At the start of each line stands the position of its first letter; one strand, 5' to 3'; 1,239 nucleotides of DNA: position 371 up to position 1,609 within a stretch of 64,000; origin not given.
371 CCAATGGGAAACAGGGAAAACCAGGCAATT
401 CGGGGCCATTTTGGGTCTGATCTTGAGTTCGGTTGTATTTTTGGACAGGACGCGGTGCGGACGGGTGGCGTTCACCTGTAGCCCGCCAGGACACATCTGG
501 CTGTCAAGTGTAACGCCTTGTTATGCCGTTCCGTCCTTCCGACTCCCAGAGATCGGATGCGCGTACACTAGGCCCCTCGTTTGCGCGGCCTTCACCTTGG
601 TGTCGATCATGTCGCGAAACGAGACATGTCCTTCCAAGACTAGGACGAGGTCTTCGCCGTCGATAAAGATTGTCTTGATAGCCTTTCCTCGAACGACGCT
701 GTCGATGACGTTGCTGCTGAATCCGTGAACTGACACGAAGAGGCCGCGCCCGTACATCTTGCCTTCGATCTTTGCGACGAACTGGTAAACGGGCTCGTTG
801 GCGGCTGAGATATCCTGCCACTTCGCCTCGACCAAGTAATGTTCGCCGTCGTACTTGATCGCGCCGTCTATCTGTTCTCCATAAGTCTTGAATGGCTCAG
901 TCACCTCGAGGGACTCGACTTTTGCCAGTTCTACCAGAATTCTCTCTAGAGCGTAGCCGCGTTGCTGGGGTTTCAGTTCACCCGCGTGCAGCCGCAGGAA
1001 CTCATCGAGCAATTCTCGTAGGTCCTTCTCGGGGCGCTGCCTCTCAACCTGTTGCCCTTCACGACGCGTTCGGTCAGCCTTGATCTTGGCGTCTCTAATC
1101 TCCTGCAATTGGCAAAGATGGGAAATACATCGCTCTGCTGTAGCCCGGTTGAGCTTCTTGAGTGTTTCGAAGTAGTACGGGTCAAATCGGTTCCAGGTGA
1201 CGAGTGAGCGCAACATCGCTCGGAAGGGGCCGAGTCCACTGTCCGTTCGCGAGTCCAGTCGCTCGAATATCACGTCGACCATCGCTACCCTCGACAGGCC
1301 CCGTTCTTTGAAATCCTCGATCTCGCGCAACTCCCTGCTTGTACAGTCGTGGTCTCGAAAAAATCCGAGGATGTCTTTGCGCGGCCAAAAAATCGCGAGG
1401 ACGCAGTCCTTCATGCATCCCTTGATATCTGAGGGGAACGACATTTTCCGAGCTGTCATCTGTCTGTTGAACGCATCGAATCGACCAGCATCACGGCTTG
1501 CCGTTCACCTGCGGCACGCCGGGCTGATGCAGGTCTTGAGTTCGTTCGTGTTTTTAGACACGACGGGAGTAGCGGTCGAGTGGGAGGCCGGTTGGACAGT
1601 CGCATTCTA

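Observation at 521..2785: Candidate two-gene defence module: a zinc-ribbon/DUF4145 protein with an Mrr-cat nuclease carrying a novel coiled-coil N-domain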

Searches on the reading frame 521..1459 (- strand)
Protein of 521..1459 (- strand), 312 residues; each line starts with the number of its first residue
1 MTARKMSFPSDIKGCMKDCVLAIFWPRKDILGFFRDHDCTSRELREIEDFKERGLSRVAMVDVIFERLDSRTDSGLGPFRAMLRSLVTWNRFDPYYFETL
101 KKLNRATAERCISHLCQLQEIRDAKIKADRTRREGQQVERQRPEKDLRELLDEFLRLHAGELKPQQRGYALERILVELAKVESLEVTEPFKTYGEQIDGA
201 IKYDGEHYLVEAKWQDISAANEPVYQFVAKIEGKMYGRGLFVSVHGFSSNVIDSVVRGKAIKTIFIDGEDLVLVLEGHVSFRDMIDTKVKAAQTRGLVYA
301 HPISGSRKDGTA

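Call 3: search_protein_families(library=pfam, proteins=[window:521-1459:-], max_evalue=1)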
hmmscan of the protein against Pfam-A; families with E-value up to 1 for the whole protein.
window:521-1459:- (312 aa): 1 family
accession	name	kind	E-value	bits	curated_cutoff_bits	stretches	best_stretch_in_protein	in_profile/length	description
PF04471.18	Mrr_cat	-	3.1e-07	30.9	21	1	169-272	7-112/115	Restriction endonuclease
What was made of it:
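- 521..1444 (-): Stand-alone Mrr_cat (PD-(D/E)xK) nuclease gene, 307 aa. An upstream in-frame ATG at 1459 would give 312 aa. Pfam Mrr_cat at E 3e-7 (call 3).
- On Type IV Mrr-type restriction endonuclease: PF04471 at E 3.1e-7 and 30.9 bits, above the 21-bit cut-off (call 3).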

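Call 4: search_protein_families(library=padloc, proteins=[window:521-1459:-], max_evalue=1)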
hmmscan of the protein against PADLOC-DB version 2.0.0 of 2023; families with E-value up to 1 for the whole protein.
window:521-1459:- (312 aa): 2 families
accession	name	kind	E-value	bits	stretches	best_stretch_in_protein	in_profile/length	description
PDLC03657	mREase_IV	-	0.00016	19.1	1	197-284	209-301/317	Type IV methyl-directed restriction enzyme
PDLC04815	PDC-S02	-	0.0034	14.8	1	98-255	138-299/346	-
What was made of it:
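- Closest known: Type IV restriction enzyme Mrr. Different: The PADLOC mREase_IV match is weak (E 1.6e-4) and covers the nuclease half only (call 4).
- Closest known: MspJI/AspBHI family and PADLOC candidate PDC-S02. Same: There is a weak PDC-S02 match to the nuclease half (call 4).
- PADLOC PD-T7-4 at E 7e-16 over nearly the full length (call 4).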

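Call 5: search_protein_families(library=ncbifam, proteins=[window:521-1459:-], max_evalue=1)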
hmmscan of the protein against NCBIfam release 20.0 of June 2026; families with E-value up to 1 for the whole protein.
window:521-1459:- (312 aa): 0 families
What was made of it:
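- On Type IV Mrr-type restriction endonuclease: No Pfam or NCBIfam hit in residues 1-165 even at E up to 1 (calls 3, 5).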

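Call 8: find_homologous_proteins(query=window:521-1459:-)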
Query window:521-1459:- (312 aa): 736 proteins with E <= 0.001 among 2529 candidates; the best 120 are listed.
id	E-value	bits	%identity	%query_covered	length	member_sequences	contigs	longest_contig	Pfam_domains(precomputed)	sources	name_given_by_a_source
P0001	3.2e-200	682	98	98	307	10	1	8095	PF04471.19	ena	-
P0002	1.0e-165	568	82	95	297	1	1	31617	PF04471.19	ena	-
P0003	4.6e-156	537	75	98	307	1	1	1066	PF04471.19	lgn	-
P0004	1.4e-153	529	75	98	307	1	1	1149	PF04471.19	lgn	-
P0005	8.3e-153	526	73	98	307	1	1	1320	PF04471.19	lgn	-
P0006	4.4e-152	524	73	97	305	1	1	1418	PF04471.19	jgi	-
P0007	3.9e-151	521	75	99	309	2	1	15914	PF04471.19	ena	-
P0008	9.8e-150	516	71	99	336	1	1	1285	PF04471.19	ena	-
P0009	1.1e-149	516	72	98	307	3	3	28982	PF04471.19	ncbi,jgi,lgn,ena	-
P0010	7.0e-149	513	72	98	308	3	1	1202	PF04471.19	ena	-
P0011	2.0e-148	512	73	97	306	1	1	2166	PF04471.19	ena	-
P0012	5.3e-147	507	71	98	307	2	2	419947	PF04471.19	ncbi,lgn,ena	-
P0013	1.3e-146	506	73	98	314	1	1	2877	PF04471.19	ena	-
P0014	4.9e-146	504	73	98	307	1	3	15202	PF04471.19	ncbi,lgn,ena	-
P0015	3.9e-145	501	74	94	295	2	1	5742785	PF04471.19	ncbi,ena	-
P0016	7.5e-144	497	71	97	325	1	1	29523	PF04471.19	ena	-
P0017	1.0e-143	496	70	100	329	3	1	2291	PF04471.19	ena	-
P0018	1.1e-141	490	72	95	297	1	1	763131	PF04471.19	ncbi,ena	-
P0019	1.5e-141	489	71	97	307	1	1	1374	PF04471.19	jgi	jgi:hypothetical protein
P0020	2.9e-141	488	69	97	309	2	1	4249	PF04471.19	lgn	-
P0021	4.4e-141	488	70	98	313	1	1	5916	PF04471.19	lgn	-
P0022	1.7e-140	486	69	97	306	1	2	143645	PF04471.19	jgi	jgi:Restriction endonuclease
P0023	3.3e-140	485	68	98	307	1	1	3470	PF04471.19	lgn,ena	-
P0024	2.6e-139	482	70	98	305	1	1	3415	PF04471.19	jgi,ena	-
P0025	1.1e-137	476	68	97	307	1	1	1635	PF04471.19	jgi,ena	-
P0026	1.1e-136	473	67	98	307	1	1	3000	PF04471.19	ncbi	-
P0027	1.8e-136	472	67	98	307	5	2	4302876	PF04471.19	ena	-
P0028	8.2e-136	470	66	97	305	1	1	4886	PF04471.19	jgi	jgi:hypothetical protein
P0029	5.7e-135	467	66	97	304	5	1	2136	PF04471.19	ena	-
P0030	7.2e-135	467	65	97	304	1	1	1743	PF04471.19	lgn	-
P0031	8.0e-135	467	66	97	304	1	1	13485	PF04471.19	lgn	-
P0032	1.8e-134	466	67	98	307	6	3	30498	PF04471.19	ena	-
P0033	2.9e-134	465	66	97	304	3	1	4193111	PF04471.19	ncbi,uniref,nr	ncbi:hypothetical protein GURASL_01360 [Geotalea uraniireducens]|uniref:Restriction endonuclease typ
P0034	7.8e-134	464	66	96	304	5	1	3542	PF04471.19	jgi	-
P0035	2.3e-133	462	68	94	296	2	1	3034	PF04471.19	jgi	jgi:hypothetical protein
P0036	3.0e-133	462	65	97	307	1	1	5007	PF04471.19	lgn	-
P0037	3.6e-133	462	65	97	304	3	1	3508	PF04471.19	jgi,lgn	-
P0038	5.6e-133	461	65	97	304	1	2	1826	PF04471.19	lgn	-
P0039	5.9e-133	461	67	97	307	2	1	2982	PF04471.19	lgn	-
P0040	8.2e-133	460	63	97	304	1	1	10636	PF04471.19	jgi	-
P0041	9.6e-133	460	65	97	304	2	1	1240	PF04471.19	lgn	-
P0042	4.4e-132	458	65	97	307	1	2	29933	PF04471.19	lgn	-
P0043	5.4e-132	458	64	97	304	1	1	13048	PF04471.19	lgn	-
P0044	6.2e-132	457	65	97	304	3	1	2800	PF04471.19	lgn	-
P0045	1.4e-131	456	65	98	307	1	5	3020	PF04471.19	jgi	jgi:Restriction endonuclease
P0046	1.5e-131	456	65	97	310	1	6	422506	PF04471.19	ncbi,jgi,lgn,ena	-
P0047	1.9e-131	456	65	98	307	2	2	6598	PF04471.19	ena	-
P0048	2.4e-131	456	64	97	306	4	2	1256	PF04471.19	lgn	-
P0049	3.1e-131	455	64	97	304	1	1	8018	PF04471.19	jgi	jgi:hypothetical protein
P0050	7.2e-131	454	64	97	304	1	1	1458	PF04471.19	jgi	jgi:hypothetical protein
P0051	1.2e-130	453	65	97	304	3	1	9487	PF04471.19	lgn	-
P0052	1.5e-130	453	65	97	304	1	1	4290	PF04471.19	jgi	jgi:hypothetical protein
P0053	1.6e-130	453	66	96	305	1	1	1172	PF04471.19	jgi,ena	-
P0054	2.1e-130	452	67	94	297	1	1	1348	PF04471.19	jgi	jgi:hypothetical protein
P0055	2.4e-130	452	67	94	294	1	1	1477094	PF04471.19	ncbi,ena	-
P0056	3.5e-130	452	65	97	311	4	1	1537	PF04471.19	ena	-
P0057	5.3e-130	451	64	97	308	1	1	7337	PF04471.19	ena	-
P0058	5.4e-130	451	63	97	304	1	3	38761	PF04471.19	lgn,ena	-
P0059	1.1e-129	450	63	97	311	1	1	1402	PF04471.19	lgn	-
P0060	1.1e-129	450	64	97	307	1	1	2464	PF04471.19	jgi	jgi:hypothetical protein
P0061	1.2e-129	450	64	98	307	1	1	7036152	PF04471.19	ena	-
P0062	1.5e-129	450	63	97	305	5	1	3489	PF04471.19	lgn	-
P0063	7.8e-129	447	63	99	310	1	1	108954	PF04471.19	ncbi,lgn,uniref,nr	ncbi:MAG: restriction endonuclease family protein [Hydrocarboniphaga sp.]|uniref:restriction endonuc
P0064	1.7e-128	446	64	97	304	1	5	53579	PF04471.19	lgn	-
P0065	1.8e-128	446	64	97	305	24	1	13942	PF04471.19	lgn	-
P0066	3.0e-128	445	62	97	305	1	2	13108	PF04471.19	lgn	-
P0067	4.3e-128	445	63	97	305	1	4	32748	PF04471.19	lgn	-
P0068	4.5e-128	445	63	97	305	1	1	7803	PF04471.19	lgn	-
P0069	6.0e-128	444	63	97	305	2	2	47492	PF04471.19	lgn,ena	-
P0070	6.3e-128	444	62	97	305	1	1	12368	PF04471.19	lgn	-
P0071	8.3e-128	444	64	96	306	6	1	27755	PF04471.19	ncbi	-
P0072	8.4e-128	444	61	97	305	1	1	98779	PF04471.19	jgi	jgi:hypothetical protein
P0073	9.7e-128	444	62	99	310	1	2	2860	PF04471.19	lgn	-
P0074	1.5e-127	443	63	97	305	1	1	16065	PF04471.19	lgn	-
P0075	1.6e-127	443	63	97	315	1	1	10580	PF04471.19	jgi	jgi:hypothetical protein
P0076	2.2e-127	443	63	97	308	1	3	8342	PF04471.19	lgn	-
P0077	3.0e-127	442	63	97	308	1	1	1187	PF04471.19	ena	-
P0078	3.6e-127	442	63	97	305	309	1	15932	PF04471.19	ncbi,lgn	ncbi:MAG: restriction endonuclease [Porticoccaceae bacterium]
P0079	3.6e-127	442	61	97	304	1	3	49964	PF04471.19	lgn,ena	-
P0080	4.2e-127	442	62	97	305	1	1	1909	PF04471.19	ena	-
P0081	4.7e-127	441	61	99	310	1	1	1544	PF04471.19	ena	-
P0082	5.4e-127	441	62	97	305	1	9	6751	PF04471.19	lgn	-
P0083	6.8e-127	441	63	97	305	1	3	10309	PF04471.19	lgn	-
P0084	7.3e-127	441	63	97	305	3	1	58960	PF04471.19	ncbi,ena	-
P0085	9.4e-127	440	62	98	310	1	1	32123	PF04471.19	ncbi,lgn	-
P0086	1.2e-126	440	63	97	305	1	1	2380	PF04471.19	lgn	-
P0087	1.3e-126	440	63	97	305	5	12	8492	PF04471.19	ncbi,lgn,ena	-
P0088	1.3e-126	440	61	99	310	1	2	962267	PF04471.19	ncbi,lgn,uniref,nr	ncbi:hypothetical protein FERRO_14500 [Ferrovum sp. JA12]|uniref:restriction endonuclease n=1 Tax=Fe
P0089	1.5e-126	440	63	97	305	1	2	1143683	PF04471.19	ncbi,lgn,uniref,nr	ncbi:restriction endonuclease [Rivihabitans pingtungensis]|uniref:restriction endonuclease n=1 Tax=R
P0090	2.4e-126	439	62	97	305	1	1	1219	PF04471.19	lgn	-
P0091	2.4e-126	439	61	97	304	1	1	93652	PF04471.19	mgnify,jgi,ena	mgnify:CR=1 FL=1|jgi:hypothetical protein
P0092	2.6e-126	439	64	95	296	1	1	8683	PF04471.19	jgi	jgi:hypothetical protein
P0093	2.9e-126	439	62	97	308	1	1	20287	PF04471.19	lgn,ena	-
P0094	3.4e-126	439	62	97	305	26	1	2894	PF04471.19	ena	-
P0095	3.8e-126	438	62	97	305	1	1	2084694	PF04471.19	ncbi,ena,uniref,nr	ncbi:restriction endonuclease [uncultured Propionivibrio sp.]|uniref:restriction endonuclease n=1 Ta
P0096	3.9e-126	438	62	97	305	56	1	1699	PF04471.19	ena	-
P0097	4.3e-126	438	63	97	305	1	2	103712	PF04471.19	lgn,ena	-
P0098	4.8e-126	438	63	97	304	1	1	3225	PF04471.19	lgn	-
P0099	5.3e-126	438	61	97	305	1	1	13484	PF04471.19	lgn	-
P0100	6.9e-126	438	62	97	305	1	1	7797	PF04471.19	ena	-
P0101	7.7e-126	437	62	97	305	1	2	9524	PF04471.19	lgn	-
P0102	8.0e-126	437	62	97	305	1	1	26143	PF04471.19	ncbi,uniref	ncbi:restriction endonuclease [Ramlibacter sp.]|uniref:restriction endonuclease n=1 Tax=Ramlibacter 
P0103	9.6e-126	437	63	97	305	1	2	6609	PF04471.19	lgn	-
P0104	9.7e-126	437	61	99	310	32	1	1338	PF04471.19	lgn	-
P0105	9.8e-126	437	62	97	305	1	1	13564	PF04471.19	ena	-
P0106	9.9e-126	437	64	94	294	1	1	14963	PF04471.19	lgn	-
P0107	1.2e-125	437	61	97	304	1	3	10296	PF04471.19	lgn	-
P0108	1.2e-125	437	63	97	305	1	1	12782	PF04471.19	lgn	-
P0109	1.5e-125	437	64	94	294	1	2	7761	PF04471.19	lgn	-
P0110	1.8e-125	436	63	97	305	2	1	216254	PF04471.19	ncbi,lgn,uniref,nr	ncbi:restriction endonuclease [Serratia fonticola]|uniref:restriction endonuclease n=1 Tax=Serratia 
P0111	1.9e-125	436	62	97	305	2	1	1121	PF04471.19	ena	-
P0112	2.0e-125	436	62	97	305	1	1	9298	PF04471.19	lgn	-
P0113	3.7e-125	435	63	97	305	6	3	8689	PF04471.19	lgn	-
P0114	4.6e-125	435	62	98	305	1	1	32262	PF04471.19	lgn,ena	-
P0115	4.7e-125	435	60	99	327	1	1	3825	PF04471.19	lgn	-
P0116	5.8e-125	435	62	97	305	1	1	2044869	PF04471.19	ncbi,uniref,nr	ncbi:restriction endonuclease [Methylomonas fluvii]|uniref:Restriction endonuclease n=1 Tax=Methylom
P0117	5.9e-125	435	62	97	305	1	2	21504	PF04471.19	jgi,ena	-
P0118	6.3e-125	434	63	97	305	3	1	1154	PF04471.19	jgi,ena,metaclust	metaclust:\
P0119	6.9e-125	434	62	97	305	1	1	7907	PF04471.19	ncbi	-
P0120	1.2e-124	434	65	94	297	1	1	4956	PF04471.19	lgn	-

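Call 12: find_related_loci(query=A1, collection=genome_contigs, flank=10000)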
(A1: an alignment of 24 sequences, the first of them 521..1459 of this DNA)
Query A1 (312 aa) in genome_contigs; peptide patterns used: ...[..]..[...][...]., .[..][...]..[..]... (x = any residue, [..] = any of these).
209 stretches matched a pattern; 144 encode a relative of the query (tblastn E <= 1e-3); the best 80 are kept; 79 distinct loci.
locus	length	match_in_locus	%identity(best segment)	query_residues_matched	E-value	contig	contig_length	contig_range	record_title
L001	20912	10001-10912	74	5-308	9e-160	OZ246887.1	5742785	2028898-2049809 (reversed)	MAG: Candidatus Binatia bacterium isolate b8ec8574-1247-4dd4-b016-8701380be1a0 genome assembly, chromosome: 1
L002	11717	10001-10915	72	6-310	1e-152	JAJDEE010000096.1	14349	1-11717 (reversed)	MAG: Planctomycetota bacterium isolate OFTM389 OFTM389_95, whole genome shotgun sequence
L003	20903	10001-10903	68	6-308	3e-145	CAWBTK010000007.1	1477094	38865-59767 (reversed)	MAG: uncultured Planctomycetaceae bacterium isolate MFD05442.bin.3.641 genome assembly, contig: contig_4632, whole genom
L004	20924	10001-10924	65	4-308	6e-140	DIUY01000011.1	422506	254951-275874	MAG TPA_asm: Methylococcaceae bacterium UBA6146 UBA6146_contig_4472, whole genome shotgun sequence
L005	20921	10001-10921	62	4-310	1e-136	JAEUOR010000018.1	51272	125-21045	MAG: Burkholderiales bacterium isolate new MAG-204 k141_4452005, whole genome shotgun sequence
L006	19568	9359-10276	64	5-310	1e-136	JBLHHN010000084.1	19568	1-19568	MAG: Verrucomicrobiales bacterium isolate 3300054976_144 Ga0535667_0003829, whole genome shotgun sequence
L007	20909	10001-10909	63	6-308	5e-134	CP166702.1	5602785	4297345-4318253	Xenophilus aerolatus strain 56729801 chromosome, complete genome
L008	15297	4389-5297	64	6-308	3e-134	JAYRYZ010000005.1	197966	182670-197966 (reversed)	MAG: Rhodocyclaceae bacterium isolate EBPR_s472bin.19 NODE_76_length_197966_cov_3.178509, whole genome shotgun sequence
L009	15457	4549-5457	63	6-308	5e-134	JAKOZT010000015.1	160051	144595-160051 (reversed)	MAG: Pseudomonadota bacterium isolate USSF_maxbin.046 k201_267444, whole genome shotgun sequence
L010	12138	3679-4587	63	6-308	5e-134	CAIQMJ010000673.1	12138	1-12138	MAG: uncultured Variovorax sp. isolate MJ120716B_bin-210 genome assembly, contig: bin-210:0673/1309, whole genome shotgu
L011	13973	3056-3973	62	3-308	9e-134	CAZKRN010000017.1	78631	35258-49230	MAG TPA_asm: uncultured Methyloversatilis sp. isolate SRP287051_co2_164 genome assembly, contig: NODE_711_length_78631_c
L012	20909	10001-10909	62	6-308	9e-134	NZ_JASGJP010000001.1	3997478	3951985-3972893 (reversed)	MAG: Ottowia sp. isolate 5N485 JMF-2111-06-0005.ont.bin.485_0, whole genome shotgun sequence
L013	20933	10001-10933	62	2-308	1e-133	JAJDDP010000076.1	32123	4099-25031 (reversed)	MAG: Phycisphaerae bacterium isolate OFTM209 OFTM209_75, whole genome shotgun sequence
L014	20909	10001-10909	62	6-308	2e-133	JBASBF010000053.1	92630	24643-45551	MAG: Stenotrophomonas sp. isolate MFD12185_ilm_asm_bin11 k127_8957, whole genome shotgun sequence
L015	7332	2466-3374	62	6-308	2e-133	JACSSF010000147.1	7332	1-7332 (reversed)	MAG: Lysobacteraceae bacterium isolate PR5 contig-70_14420, whole genome shotgun sequence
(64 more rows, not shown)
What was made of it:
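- Its distribution is patchy and horizontally transferred across bacteria and archaea (call 12).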

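Call 21: find_encoding_contigs(protein=P0001, flank=8000, max_places=4)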
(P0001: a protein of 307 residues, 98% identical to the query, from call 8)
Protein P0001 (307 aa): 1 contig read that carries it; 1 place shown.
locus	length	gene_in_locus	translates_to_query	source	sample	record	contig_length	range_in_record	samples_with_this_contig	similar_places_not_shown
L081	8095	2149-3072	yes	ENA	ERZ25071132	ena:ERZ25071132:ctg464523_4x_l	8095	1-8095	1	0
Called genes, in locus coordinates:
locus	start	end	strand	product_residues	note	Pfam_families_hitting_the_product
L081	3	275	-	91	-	?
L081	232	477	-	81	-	-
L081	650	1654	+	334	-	PF16289:PIN_12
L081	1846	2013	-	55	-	-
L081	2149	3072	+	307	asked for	PF04471:Mrr_cat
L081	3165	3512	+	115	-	-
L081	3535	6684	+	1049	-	PF04465:DUF499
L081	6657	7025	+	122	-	PF24728:DUF7680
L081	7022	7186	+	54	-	-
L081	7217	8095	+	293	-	?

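Call 24: predict_structure(alignment_id=A1)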
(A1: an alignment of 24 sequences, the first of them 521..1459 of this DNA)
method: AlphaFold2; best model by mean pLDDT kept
length: 312 residues; sequences in the alignment: 24
mean_pLDDT: 68.0   pTM: 0.48
mean pLDDT of the five models: 68.0, 65.8, 64.3, 64.2, 63.9
residues with pLDDT >= 90: 65; 70-90: 96; 50-70: 80; < 50: 71
segments of 3 or more residues with pLDDT < 50: 1-5, 235-237, 253-312
pLDDT, mean of each block of 10 residues (from residue 1): 58 94 94 91 86 89 93 84 90 90 92 92 77 67 64 64 77 72 71 81 60 60 61 52 56 42 31 31 36 29 30 29
secondary structure, 60 per line:
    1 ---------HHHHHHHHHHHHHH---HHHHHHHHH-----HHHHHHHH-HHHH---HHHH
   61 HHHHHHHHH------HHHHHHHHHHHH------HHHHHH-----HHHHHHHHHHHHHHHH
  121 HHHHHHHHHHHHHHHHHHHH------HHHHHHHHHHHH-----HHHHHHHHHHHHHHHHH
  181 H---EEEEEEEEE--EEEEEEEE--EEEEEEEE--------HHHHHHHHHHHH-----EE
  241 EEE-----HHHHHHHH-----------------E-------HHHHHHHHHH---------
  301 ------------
elements in order: H10-23 H27-35 H41-48 H50-53 H57-69 H76-87 H94-99 H105-140 H147-158 H164-181 E185-193 E196-203 E206-213 H222-233 E239-243 H249-256 H282-291

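Call 28: search_solved_structures(query=A1, max_evalue=1, show_alignments=2)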
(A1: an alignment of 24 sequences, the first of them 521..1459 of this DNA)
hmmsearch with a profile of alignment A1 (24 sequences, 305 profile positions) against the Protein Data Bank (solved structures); distinct sequences matched with E-value up to 1: 1.
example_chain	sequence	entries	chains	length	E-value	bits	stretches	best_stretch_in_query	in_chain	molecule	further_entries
5t58_N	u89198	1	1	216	0.065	15.9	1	97-188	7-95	KLLA0C15939p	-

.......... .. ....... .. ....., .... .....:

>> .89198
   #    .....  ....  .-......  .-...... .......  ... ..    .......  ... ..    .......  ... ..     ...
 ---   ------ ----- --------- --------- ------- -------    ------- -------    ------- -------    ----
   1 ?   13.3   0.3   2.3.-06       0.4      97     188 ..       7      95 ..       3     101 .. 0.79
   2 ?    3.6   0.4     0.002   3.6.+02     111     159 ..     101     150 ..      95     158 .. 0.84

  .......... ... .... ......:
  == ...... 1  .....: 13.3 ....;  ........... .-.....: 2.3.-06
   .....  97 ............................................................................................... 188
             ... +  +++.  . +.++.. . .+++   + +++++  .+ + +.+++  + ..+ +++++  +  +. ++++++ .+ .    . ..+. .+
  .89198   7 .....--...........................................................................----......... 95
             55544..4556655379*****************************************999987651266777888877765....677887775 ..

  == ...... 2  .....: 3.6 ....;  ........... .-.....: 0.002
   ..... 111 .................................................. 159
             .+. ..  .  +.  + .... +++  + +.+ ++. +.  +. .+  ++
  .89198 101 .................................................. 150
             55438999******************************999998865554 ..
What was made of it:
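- Tried and rejected: The Mrr-like profile gave only a coiled-coil artefact at E 0.065 (call 28).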

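Call 29: fold_search(model_id=the predicted structure, library=pdb)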
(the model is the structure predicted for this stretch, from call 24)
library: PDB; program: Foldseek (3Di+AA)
matches with E <= 10: 702; with E <= 0.001: 0
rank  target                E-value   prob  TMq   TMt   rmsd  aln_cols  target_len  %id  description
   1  5ino_A                1.4e-01  0.92  0.19  0.23   4.1        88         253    4  Human Tdp2 reaction product (5'-phosphorylated DNA)-Mg2+ complex (released 2016-04-27)
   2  7n8k_B                1.5e-01  0.93  0.16  0.21   3.3        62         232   13  LINE-1 endonuclease domain complex with Mg (released 2021-10-13)
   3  8sp7                  1.5e-01  0.93  0.16  0.21   3.3        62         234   13  LINE-1 retrotransposon endonuclease domain complex with tranexamic acid (released 2024-05-22)
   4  2v0r_A                2.3e-01  0.89  0.16  0.20   3.3        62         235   13  crystal structure of a hairpin exchange variant (LTx) of the targeting LINE-1 retrotransposon endonuclease (released 2007-07-17)
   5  2v0r_B                2.5e-01  0.87  0.16  0.20   3.4        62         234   13  crystal structure of a hairpin exchange variant (LTx) of the targeting LINE-1 retrotransposon endonuclease (released 2007-07-17)
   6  4gyz_I                2.5e-01  0.51  0.18  0.22   5.7       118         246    8  Mus Musculus Tdp2 Bound to dAMP and Mg2+ (released 2012-10-31)
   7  1vyb_B                2.8e-01  0.75  0.16  0.20   3.7        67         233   10  Endonuclease domain of human LINE1 ORF2p (released 2004-06-04)
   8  5ino_B                2.9e-01  0.63  0.18  0.21   7.2       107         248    7  Human Tdp2 reaction product (5'-phosphorylated DNA)-Mg2+ complex (released 2016-04-27)
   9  7n8s_A                3.1e-01  0.72  0.18  0.23   5.4        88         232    8  LINE-1 endonuclease domain complex with DNA (released 2021-10-13)
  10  4gz2_B                3.1e-01  0.47  0.17  0.21   6.2       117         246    8  Mus Musculus Tdp2 excluded ssDNA complex (released 2012-10-31)
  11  6g2h_A                3.1e-01  0.11  0.18  0.09  24.3       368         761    8  Filament of acetyl-CoA carboxylase and BRCT domains of BRCA1 (ACC-BRCT) core at 4.6 A resolution (released 2018-06-13)
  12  6iqs_C                3.1e-01  0.04  0.10  0.06  27.0       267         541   11  Crystal structure of Prc with L245A and L340G mutations in complex with NlpI (released 2019-07-24)
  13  5inn_D                3.3e-01  0.44  0.15  0.18   5.7        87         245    9  Mouse Tdp2 D358N protein, apo state with increased disorder amongst variable DNA-binding grasp conformations (released 2016-04-27)
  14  4gyz_E                3.7e-01  0.23  0.15  0.18   6.5       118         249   11  Mus Musculus Tdp2 Bound to dAMP and Mg2+ (released 2012-10-31)
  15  4gyz_A                3.9e-01  0.41  0.18  0.22   5.7       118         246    8  Mus Musculus Tdp2 Bound to dAMP and Mg2+ (released 2012-10-31)
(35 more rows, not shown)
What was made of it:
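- Tried and rejected: Its Foldseek hits were meaningless (calls 24, 29).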
